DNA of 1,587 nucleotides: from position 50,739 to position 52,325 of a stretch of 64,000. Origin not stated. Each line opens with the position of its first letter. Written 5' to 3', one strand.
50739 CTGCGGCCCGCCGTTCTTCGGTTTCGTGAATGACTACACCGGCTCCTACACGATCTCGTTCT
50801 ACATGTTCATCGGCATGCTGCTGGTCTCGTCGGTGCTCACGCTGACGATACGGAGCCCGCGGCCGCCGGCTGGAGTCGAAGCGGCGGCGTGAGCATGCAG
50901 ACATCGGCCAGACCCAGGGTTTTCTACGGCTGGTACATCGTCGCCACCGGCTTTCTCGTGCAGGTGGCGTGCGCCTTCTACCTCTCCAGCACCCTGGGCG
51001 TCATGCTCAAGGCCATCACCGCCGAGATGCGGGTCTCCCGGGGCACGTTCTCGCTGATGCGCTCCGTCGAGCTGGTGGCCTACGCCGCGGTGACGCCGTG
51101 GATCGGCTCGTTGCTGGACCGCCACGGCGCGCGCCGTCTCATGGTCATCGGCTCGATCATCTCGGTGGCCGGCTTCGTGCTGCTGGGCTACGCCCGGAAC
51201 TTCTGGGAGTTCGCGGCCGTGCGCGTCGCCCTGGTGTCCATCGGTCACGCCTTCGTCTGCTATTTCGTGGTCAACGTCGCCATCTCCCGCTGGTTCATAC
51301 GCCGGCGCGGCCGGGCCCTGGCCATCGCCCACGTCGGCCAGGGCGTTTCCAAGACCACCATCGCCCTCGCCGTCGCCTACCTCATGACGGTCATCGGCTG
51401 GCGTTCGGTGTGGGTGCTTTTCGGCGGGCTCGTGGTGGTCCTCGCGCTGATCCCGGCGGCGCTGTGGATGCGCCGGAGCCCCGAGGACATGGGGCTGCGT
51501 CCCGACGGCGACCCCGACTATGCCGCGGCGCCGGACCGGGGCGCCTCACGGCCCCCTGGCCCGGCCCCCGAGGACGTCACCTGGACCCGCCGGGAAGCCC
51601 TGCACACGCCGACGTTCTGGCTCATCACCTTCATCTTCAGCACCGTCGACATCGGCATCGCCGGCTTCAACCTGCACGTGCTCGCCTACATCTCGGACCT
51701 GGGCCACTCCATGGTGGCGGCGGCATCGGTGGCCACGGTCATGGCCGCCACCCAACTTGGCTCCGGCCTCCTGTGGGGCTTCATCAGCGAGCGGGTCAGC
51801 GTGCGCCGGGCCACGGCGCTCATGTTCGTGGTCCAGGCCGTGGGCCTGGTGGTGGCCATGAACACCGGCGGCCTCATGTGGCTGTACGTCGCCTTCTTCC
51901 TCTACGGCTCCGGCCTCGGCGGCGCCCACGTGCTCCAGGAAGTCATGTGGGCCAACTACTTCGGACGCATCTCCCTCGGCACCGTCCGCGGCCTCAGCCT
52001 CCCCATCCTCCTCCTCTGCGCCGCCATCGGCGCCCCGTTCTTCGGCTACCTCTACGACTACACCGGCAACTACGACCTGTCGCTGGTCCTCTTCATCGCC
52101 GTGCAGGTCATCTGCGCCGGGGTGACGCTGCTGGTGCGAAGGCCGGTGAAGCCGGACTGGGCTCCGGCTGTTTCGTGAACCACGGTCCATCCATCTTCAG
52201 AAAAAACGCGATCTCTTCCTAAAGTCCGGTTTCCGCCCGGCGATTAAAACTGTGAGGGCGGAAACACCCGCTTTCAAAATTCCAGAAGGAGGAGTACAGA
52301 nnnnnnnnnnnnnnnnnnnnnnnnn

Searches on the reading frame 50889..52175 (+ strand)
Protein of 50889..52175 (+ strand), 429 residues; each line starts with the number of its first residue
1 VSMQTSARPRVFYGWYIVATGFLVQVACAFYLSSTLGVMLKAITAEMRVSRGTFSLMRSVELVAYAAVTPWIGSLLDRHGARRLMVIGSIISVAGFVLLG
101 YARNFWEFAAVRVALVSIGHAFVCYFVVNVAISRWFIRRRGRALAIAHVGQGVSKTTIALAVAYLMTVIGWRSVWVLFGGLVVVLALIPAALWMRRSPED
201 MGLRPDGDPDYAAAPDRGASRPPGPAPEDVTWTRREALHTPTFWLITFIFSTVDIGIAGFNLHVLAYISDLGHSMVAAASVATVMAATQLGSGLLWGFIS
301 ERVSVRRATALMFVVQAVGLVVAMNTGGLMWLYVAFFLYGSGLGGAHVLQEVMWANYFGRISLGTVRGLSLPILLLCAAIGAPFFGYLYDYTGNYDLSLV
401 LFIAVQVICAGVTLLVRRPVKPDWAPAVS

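Call 5: search_protein_families(library=pfam, proteins=[window:50889-52175:+], max_evalue=0.1)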
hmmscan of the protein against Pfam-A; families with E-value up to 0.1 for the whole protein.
window:50889-52175:+ (429 aa): 1 family
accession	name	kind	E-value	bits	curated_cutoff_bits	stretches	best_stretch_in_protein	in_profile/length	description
PF07690.21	MFS_1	-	5.6e-42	144.3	33.4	2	26-369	5-334/347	Major Facilitator Superfamily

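Call 6: search_protein_families(library=ncbifam, proteins=[window:50889-52175:+], max_evalue=0.1)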
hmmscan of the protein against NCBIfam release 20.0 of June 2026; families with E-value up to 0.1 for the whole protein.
window:50889-52175:+ (429 aa): 18 families
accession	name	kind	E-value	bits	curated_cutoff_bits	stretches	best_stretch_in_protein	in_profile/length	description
NF049980.1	SfMCT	equivalog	4.8e-31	107.8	320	1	15-403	2-376/378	L-lactate MFS transporter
NF038246.1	bile_salt_MFS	equivalog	1.2e-27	96.9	400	1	13-409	2-396/408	conjugated bile salt MFS transporter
TIGR00890.1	2A0111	subfamily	3.4e-22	78.9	374.85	1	15-403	3-369/377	oxalate/formate antiport family MFS transporter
TIGR00881.1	2A0104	subfamily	2.5e-16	59.7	407.75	1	29-340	7-321/379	phosphoglycerate transporter protein PgtP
TIGR00893.1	2A0114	subfamily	8e-16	58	395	1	36-414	13-396/399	D-galactonate transporter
TIGR04259.1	oxa_formateAnti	equivalog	6.9e-15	54.8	335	1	17-421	4-396/405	oxalate/formate MFS antiporter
NF033733.1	MFS_ArsK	equivalog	3.2e-13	49.2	400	1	35-415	22-381/388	arsenite efflux MFS transporter ArsK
TIGR00892.1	2A0113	subfamily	3.7e-13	49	586.1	1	13-416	16-419/455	monocarboxylate transporter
NF008661.1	PRK11663.1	subfamily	2e-09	37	564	1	25-331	38-340/439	MFS transporter family glucose-6-phosphate receptor UhpC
TIGR00895.1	2A0115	subfamily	4e-09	35.9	418.55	1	13-193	14-191/398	aromatic acid/H+ symport family MFS transporter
TIGR00896.1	CynX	subfamily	1.1e-06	28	406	1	34-397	17-354/355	CynX/NimT family MFS transporter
NF007256.0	PRK09705.1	subfamily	9e-06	24.9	312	1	233-414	197-378/393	cyanate transporter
NF047787.1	PhglyTportPgtP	equivalog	1.1e-05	24.5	750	1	34-418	46-438/451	phosphoglycerate transporter PgtP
NF008654.0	PRK11652.1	equivalog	2.1e-05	23.6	479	1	248-416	13-180/397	multidrug efflux MFS transporter EmrD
TIGR00880.1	2_A_01_02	superfamily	0.00077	19.6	131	1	67-194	13-138/141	multidrug resistance protein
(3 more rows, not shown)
